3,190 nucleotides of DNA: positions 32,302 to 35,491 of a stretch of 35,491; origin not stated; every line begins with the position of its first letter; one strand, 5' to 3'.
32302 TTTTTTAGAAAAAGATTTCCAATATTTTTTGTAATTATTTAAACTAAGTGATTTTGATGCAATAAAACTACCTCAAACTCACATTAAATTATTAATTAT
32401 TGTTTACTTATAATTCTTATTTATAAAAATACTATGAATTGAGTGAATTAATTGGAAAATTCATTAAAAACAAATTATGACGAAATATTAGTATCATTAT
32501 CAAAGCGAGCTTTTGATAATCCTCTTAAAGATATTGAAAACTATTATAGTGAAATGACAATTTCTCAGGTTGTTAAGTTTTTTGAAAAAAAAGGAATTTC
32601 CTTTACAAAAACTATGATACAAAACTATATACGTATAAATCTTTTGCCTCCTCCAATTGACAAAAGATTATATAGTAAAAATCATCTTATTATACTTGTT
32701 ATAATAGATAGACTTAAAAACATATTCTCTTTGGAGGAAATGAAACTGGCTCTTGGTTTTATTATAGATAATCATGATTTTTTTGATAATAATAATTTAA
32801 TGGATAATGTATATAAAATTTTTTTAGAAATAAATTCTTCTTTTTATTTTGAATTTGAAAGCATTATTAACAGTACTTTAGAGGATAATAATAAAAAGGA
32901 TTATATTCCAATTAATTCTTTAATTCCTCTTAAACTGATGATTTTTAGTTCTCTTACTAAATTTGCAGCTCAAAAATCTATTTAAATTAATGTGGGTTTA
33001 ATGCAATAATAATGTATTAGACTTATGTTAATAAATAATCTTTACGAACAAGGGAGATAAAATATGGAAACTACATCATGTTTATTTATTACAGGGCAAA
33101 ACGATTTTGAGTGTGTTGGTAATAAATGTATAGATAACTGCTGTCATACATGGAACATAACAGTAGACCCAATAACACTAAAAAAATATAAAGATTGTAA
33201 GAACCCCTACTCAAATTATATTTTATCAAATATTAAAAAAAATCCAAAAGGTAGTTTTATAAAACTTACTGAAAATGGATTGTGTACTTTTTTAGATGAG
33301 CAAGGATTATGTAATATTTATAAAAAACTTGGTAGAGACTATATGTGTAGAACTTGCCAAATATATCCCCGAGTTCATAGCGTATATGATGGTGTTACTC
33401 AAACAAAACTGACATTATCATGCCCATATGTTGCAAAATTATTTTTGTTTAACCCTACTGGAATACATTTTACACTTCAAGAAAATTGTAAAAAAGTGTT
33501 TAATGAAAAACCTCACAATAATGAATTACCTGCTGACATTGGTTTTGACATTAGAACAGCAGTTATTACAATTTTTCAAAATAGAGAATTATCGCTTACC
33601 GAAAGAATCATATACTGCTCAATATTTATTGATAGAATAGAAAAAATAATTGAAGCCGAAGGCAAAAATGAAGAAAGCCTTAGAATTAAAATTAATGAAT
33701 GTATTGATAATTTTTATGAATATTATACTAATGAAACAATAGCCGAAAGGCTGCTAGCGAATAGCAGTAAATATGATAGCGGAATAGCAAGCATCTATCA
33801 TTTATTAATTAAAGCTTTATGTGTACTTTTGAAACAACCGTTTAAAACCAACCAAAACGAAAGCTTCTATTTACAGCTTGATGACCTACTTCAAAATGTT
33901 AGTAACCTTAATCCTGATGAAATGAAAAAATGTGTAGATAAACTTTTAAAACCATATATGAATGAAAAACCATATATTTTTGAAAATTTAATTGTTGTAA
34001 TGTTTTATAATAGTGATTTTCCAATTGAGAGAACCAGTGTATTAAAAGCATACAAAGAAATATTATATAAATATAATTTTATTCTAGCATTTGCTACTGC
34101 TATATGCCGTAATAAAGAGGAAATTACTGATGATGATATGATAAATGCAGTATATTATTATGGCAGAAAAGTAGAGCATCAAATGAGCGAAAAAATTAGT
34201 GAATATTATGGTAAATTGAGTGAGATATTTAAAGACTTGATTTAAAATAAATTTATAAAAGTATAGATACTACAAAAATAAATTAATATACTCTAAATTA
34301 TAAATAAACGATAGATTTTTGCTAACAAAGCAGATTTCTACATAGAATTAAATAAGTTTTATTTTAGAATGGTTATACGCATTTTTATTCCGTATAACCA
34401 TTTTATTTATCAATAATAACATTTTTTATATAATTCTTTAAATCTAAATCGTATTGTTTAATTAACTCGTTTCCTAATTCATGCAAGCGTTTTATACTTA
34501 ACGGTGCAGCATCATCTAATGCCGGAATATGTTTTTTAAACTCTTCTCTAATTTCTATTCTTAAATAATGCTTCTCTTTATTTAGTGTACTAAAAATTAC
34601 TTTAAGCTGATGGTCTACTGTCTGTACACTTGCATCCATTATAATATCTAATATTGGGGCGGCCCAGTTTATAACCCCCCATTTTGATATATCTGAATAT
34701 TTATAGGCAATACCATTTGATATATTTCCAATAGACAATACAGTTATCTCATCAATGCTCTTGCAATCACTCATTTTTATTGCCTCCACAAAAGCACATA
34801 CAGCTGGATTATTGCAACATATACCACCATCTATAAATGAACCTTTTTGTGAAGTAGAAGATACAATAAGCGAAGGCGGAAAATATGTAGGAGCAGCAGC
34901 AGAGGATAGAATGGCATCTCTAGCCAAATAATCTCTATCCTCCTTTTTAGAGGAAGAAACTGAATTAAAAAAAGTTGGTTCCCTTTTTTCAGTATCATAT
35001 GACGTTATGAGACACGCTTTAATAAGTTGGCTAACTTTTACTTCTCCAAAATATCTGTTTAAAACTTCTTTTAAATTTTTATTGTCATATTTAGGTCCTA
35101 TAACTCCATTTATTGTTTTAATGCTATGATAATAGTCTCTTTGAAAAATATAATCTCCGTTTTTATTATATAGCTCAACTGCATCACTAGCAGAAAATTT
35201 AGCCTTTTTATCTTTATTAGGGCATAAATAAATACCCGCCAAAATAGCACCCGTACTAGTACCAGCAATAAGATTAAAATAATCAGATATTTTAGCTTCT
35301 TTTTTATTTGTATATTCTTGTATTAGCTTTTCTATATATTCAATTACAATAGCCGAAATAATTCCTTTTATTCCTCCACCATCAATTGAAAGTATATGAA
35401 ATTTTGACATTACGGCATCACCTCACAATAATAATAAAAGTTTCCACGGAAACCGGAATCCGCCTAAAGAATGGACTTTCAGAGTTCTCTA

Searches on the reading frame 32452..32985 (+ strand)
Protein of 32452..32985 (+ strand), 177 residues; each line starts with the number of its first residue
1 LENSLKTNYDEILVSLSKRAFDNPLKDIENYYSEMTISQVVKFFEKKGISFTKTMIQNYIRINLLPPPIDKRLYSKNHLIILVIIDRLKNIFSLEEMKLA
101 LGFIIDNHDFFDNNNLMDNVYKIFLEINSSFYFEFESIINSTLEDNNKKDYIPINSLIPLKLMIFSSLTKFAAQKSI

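Call 79: search_protein_families(library=pfam, proteins=[window:32452-32985:+], max_evalue=0.00001)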
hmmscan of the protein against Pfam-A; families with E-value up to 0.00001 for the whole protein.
window:32452-32985:+ (177 aa): 1 family
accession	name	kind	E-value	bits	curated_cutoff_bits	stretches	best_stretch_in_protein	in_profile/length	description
PF08876.17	DUF1836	-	2e-16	60.4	27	1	34-124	10-105/105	Domain of unknown function (DUF1836)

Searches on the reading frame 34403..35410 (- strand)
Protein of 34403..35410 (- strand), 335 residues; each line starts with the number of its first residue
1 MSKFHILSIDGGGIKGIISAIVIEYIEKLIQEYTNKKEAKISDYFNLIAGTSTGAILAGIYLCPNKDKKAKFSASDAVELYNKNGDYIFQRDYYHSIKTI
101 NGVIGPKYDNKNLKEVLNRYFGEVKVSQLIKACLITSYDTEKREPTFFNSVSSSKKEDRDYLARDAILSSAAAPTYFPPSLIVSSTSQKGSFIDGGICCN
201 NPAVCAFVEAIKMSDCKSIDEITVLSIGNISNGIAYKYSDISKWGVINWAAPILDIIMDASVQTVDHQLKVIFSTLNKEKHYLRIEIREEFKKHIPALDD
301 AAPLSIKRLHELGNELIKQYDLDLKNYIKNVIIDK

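Call 79: search_protein_families(library=pfam, proteins=[window:34403-35410:-], max_evalue=0.00001)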
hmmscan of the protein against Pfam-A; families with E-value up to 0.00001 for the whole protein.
window:34403-35410:- (335 aa): 1 family
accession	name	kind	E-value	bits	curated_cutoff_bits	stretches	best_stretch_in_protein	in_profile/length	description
PF01734.28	Patatin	-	1.5e-27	97.5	27.7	1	7-203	1-187/191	Patatin-like phospholipase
